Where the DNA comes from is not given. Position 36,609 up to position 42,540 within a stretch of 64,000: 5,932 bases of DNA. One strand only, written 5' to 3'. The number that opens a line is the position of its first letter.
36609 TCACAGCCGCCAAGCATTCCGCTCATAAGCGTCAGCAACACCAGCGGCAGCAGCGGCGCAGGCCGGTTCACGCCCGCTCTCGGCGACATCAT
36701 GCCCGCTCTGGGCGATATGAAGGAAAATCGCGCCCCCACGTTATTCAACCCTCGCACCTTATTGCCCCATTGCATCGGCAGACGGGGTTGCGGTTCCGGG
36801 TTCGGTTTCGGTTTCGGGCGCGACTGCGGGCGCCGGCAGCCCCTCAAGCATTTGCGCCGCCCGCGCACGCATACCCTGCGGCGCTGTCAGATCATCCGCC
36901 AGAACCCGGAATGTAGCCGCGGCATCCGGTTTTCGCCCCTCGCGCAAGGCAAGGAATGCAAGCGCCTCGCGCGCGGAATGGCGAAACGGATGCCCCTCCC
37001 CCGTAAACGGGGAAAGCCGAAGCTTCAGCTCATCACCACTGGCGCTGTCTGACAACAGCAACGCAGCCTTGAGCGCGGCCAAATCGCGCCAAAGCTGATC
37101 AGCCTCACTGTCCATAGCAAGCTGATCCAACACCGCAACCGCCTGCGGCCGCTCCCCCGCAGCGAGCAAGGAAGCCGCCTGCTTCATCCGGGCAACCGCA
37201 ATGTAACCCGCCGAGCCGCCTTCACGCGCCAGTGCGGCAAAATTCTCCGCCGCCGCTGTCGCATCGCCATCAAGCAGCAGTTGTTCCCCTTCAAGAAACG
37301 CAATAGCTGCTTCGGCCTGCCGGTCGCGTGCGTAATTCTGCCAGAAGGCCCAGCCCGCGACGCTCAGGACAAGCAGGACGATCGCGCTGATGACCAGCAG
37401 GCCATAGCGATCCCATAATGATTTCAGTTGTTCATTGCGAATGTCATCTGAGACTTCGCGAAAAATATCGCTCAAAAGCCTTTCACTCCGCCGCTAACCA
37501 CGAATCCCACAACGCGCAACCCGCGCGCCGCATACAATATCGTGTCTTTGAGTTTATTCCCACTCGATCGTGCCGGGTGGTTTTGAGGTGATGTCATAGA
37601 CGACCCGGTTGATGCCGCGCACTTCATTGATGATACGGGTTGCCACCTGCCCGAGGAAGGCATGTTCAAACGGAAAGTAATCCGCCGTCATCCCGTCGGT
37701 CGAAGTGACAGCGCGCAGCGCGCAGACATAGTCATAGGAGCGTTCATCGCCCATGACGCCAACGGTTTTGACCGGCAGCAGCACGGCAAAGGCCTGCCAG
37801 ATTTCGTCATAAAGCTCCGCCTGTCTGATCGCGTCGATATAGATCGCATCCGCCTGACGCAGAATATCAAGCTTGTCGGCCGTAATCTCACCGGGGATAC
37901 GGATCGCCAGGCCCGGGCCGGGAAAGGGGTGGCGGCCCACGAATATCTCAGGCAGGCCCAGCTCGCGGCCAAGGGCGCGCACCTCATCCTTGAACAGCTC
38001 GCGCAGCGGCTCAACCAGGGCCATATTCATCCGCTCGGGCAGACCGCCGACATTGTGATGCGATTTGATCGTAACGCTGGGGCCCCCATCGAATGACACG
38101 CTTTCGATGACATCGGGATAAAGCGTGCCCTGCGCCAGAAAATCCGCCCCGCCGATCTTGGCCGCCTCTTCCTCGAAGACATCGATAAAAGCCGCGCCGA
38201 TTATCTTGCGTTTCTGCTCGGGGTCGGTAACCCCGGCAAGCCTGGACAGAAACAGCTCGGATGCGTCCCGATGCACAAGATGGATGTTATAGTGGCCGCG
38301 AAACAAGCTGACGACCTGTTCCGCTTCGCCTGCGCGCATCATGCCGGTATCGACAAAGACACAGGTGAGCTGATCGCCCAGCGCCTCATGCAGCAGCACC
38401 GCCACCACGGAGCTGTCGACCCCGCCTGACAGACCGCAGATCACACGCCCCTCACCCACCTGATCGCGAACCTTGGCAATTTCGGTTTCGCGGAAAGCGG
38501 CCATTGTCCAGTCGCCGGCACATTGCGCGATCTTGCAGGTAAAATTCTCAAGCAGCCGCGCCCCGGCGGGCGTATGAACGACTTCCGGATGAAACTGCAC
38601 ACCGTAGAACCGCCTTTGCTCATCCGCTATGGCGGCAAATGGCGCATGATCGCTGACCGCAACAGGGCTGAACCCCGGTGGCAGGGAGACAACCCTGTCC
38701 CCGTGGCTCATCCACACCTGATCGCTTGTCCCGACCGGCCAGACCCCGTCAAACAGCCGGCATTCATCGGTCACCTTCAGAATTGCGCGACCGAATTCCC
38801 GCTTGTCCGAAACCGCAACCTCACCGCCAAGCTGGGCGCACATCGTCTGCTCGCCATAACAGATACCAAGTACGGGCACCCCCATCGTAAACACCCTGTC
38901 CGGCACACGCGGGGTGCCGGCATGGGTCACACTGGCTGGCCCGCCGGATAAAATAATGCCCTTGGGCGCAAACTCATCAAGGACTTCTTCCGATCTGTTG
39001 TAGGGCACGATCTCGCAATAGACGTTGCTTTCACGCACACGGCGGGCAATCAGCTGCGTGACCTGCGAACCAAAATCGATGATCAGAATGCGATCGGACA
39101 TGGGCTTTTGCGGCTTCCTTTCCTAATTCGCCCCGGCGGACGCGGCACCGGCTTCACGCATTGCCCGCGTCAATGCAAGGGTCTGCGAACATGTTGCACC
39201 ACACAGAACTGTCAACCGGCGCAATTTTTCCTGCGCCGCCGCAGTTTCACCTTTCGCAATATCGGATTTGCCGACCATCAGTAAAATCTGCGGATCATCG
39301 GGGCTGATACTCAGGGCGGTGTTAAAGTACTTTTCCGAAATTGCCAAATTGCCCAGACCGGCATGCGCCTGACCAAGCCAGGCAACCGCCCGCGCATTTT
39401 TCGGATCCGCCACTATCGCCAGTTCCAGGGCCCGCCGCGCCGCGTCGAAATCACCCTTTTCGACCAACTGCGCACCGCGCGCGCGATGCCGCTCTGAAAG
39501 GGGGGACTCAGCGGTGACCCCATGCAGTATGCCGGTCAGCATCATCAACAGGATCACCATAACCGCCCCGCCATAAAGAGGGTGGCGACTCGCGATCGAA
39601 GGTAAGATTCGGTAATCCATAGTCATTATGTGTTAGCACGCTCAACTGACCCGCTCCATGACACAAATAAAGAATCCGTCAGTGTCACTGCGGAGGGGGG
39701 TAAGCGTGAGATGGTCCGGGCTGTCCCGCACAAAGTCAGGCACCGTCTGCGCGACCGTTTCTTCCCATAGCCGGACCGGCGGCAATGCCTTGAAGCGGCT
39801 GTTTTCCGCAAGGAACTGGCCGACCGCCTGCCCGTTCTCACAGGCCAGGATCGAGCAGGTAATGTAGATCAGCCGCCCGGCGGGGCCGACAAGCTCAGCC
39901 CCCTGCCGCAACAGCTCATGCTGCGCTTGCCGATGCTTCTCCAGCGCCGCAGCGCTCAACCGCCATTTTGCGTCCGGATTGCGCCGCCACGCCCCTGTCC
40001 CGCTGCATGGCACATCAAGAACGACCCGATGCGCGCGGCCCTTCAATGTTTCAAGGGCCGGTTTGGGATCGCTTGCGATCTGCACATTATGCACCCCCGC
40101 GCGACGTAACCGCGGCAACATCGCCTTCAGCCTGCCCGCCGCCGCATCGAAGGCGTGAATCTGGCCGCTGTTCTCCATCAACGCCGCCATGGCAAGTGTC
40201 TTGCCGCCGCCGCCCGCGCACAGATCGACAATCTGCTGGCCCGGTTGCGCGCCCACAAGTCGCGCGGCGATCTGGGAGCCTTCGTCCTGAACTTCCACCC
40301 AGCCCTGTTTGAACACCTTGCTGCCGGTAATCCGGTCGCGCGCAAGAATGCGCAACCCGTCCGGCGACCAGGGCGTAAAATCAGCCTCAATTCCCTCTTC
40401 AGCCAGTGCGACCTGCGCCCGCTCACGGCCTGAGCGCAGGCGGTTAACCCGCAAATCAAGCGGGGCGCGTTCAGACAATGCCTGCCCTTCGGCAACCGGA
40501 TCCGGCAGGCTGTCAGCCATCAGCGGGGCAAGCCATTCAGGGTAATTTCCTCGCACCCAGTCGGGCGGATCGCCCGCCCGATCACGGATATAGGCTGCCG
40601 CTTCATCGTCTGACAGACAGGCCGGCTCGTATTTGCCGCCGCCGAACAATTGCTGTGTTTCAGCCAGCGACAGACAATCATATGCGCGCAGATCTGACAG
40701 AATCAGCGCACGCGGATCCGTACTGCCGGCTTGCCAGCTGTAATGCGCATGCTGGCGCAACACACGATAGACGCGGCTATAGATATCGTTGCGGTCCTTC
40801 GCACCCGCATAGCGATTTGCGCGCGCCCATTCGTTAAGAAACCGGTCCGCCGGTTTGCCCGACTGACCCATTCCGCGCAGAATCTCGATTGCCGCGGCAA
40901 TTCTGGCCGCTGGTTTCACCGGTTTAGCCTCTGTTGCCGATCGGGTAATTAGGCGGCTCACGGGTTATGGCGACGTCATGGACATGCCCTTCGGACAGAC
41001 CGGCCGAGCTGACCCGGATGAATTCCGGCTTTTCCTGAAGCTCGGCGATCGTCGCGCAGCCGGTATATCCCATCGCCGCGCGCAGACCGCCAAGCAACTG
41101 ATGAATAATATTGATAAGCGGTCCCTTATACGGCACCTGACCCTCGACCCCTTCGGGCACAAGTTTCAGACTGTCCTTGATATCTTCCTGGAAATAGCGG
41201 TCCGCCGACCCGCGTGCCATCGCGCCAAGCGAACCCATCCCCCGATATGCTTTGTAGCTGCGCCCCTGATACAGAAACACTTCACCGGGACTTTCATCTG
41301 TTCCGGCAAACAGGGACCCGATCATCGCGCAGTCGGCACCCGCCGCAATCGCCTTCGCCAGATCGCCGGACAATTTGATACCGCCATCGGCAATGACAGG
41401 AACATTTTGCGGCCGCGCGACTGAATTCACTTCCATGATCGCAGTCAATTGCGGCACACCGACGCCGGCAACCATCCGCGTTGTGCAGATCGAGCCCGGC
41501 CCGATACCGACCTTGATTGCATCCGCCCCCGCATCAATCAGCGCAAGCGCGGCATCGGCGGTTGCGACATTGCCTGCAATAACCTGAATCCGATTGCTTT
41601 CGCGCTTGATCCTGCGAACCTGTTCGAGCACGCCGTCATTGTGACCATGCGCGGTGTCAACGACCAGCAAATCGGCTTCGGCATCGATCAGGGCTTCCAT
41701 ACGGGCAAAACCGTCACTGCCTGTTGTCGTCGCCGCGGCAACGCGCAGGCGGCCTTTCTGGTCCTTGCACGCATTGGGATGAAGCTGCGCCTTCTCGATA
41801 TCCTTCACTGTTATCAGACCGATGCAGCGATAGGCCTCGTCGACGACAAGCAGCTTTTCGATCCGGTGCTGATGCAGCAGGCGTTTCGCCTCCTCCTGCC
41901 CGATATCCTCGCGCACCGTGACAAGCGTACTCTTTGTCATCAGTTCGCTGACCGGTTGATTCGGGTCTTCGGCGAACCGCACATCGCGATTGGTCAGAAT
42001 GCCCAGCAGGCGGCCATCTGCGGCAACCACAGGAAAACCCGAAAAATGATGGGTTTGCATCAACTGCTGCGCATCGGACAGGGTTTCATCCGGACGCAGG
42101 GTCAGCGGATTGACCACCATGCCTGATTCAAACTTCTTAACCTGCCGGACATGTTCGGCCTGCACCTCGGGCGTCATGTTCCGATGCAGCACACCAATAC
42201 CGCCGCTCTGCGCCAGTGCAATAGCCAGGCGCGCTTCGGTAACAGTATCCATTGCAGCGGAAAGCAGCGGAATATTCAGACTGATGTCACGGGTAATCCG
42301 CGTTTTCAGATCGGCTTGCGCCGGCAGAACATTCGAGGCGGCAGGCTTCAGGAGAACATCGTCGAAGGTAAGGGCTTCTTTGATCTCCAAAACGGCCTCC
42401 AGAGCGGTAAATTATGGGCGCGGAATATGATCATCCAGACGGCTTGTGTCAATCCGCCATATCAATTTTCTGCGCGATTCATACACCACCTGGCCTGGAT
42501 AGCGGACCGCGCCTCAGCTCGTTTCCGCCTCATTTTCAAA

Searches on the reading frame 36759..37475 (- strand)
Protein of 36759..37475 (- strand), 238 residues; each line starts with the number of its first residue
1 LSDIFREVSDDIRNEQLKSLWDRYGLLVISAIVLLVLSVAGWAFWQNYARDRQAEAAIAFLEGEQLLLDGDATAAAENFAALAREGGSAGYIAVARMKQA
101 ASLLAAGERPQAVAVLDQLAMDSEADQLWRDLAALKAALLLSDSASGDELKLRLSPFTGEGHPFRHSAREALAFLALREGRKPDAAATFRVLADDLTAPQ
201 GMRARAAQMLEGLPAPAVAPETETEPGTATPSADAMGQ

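Call 57: search_protein_families(library=pfam, proteins=[window:36759-37475:-], max_evalue=0.001)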
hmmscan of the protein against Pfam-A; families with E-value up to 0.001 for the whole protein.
window:36759-37475:- (238 aa): 1 family
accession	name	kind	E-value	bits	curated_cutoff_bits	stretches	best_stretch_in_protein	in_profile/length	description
PF09976.15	TPR_21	-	1e-14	55.2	25.5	1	18-149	1-131/193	Tetratricopeptide repeat-like domain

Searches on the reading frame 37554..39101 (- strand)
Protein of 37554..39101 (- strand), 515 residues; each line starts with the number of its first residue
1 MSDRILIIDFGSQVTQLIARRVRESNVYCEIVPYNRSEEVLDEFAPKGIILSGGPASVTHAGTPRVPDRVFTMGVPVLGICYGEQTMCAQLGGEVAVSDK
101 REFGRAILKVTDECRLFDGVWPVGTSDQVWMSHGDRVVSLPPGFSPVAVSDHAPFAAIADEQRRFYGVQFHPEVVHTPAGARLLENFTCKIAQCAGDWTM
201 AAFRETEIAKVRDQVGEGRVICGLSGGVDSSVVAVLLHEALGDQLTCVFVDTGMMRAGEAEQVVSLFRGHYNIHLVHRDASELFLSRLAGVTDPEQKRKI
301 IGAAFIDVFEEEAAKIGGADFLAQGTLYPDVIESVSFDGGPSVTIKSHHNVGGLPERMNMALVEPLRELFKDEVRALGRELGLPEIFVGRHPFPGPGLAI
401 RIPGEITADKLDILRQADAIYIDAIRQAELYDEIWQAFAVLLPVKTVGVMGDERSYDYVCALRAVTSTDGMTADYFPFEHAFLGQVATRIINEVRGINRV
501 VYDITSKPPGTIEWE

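Call 57: search_protein_families(library=pfam, proteins=[window:37554-39101:-], max_evalue=0.001)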
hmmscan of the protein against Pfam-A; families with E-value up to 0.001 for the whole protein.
window:37554-39101:- (515 aa): 5 families
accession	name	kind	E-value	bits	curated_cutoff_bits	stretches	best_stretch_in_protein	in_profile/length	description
PF00958.27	GMP_synt_C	-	2.6e-43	146.4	27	1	424-514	2-92/92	GMP synthase C terminal domain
PF00117.34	GATase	-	6.4e-43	147.1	22.8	1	6-189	1-188/190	Glutamine amidotransferase class-I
PF02540.23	NAD_synthase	-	2.8e-09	36.9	21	1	214-244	15-45/242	NAD synthase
PF07722.19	Peptidase_C26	-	1.5e-07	31.8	20.5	1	70-173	101-219/219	Peptidase C26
PF03054.22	tRNA_Me_trans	-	1e-05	25.7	20.6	1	219-252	2-34/202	tRNA methyl transferase HUP domain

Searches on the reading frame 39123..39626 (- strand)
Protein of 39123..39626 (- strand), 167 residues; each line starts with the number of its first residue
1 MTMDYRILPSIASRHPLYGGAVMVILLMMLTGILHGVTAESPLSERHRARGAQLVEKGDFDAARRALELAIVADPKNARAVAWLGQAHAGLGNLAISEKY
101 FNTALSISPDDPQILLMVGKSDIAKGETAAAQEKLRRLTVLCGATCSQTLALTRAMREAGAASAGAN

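Call 57: search_protein_families(library=pfam, proteins=[window:39123-39626:-], max_evalue=0.001)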
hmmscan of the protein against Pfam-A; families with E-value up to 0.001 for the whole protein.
window:39123-39626:- (167 aa): 9 families
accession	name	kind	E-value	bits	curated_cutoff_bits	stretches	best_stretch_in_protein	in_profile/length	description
PF07719.23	TPR_2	-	3e-11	43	27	1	79-111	2-34/34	Tetratricopeptide repeat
PF13432.12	TPR_16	-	3.2e-10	40.7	32.7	1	54-112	7-65/65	Tetratricopeptide repeat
PF14559.12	TPR_19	-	6.8e-10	39.6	25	1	54-94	1-41/68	Tetratricopeptide repeat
PF13428.12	TPR_14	-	3.7e-09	36.8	23.5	1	47-86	4-43/44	Tetratricopeptide repeat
PF13414.12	TPR_11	-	1.2e-08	34.9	26.8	1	53-92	3-42/42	TPR repeat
PF13181.12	TPR_8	-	7.6e-08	32.4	25.7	1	78-111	1-34/34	Tetratricopeptide repeat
PF13371.12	TPR_9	-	1.5e-06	28.6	35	1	55-115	6-66/73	Tetratricopeptide repeat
PF00515.34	TPR_1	-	4e-06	26.9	27.8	0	83-111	6-34/34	Tetratricopeptide repeat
PF13431.12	TPR_17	-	0.00011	22.6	24.4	0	68-95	3-30/34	Tetratricopeptide repeat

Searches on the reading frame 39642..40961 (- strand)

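Call 57: search_protein_families(library=pfam, proteins=[window:39642-40961:-], max_evalue=0.001)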
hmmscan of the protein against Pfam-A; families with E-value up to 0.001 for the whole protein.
window:39642-40961:- (439 aa): 3 families
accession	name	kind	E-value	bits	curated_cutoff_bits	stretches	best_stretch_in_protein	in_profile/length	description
PF01189.24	Methyltr_RsmB-F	-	9.9e-38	130.2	27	1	238-434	6-197/199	16S rRNA methyltransferase RsmB/F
PF22458.1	RsmF-B_ferredox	-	2.7e-10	40.7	27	1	140-206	1-68/74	Methyltr_RsmF/B-like, ferredoxin-like domain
PF01209.24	Ubie_methyltran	-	4.6e-05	23.3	20.1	1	233-297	40-104/233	ubiE/COQ5 methyltransferase family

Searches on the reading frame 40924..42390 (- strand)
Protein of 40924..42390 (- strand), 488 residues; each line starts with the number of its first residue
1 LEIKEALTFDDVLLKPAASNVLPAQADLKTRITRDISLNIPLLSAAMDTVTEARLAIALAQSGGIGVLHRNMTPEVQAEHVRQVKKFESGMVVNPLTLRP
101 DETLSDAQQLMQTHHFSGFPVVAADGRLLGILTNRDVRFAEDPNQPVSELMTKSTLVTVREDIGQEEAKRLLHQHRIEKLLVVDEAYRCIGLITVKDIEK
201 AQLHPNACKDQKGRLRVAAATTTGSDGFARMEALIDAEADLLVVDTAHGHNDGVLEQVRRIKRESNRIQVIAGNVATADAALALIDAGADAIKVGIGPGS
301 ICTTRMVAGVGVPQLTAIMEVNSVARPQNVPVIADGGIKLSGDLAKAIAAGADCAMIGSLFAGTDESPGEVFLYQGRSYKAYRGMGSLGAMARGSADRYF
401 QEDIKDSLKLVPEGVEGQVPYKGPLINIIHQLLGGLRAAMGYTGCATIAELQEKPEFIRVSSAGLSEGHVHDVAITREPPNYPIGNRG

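Call 57: search_protein_families(library=pfam, proteins=[window:40924-42390:-], max_evalue=0.001)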
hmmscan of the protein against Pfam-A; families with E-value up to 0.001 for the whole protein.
window:40924-42390:- (488 aa): 5 families
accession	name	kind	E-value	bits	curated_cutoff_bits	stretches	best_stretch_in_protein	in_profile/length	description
PF00478.31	IMPDH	-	1.5e-161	537.6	25.6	1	6-471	1-345/345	IMP dehydrogenase / GMP reductase domain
PF00571.33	CBS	-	5.7e-23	81.4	24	2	91-139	5-53/57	CBS domain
PF03060.21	NMO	-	1.1e-15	58.4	28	1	210-370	85-234/331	Nitronate monooxygenase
PF01070.24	FMN_dh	-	6.1e-09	35.8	24.9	1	255-361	207-305/350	FMN-dependent dehydrogenase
PF01645.23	Glu_synthase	-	2.5e-05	24.1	20.4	1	256-359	196-305/369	Conserved region in glutamate synthase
